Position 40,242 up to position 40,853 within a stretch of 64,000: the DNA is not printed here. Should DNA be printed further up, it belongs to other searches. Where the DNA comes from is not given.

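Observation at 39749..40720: The rpsJ-rplC junction is split by a sigma-70 region-4-only protein and a divergently transcribed PUR-alpha-like gene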

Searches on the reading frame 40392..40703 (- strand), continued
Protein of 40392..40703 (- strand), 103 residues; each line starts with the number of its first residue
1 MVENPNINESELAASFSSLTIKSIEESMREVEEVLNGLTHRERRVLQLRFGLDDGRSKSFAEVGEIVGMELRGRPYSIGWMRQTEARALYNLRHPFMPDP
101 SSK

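Call 70: search_protein_families(library=phrogs, proteins=[window:40392-40703:-, P0076, P0167], max_evalue=0.001)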
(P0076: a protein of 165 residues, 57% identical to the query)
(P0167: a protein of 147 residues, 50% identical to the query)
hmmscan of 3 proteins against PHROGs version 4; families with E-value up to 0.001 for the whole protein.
window:40392-40703:- (103 aa): 1 family
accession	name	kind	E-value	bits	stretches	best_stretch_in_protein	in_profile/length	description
phrog_351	-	transcription regulation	2.4e-08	34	1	25-97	663-727/928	RNA polymerase sigma factor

P0076 (165 aa): 1 family
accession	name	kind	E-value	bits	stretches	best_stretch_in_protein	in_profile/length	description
phrog_351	-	transcription regulation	2.5e-09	37.3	1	82-164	661-736/928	RNA polymerase sigma factor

P0167 (147 aa): 1 family
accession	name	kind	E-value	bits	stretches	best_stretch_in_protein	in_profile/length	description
phrog_351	-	transcription regulation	2.6e-16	60.4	1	32-146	632-736/928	RNA polymerase sigma factor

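Call 72: search_protein_families(library=pfam, proteins=[L085:898-1167:+, L085:1124-1399:+, L089:597-887:+], max_evalue=0.01)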
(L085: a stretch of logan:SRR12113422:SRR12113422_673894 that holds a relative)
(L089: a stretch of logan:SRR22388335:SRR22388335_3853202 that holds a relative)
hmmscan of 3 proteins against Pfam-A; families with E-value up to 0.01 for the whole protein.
L085:898-1167:+ (89 aa): 1 family
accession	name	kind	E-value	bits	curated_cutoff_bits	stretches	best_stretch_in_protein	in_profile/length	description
PF14076.12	DUF4258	-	0.0068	17.1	25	1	23-76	13-70/71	Domain of unknown function (DUF4258)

L085:1124-1399:+ (91 aa): 1 family
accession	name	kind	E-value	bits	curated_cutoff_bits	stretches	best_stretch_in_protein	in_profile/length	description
PF10049.14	DUF2283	-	7.8e-10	39.2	23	1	13-58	1-47/49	Protein of unknown function (DUF2283)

L089:597-887:+ (96 aa): 0 families
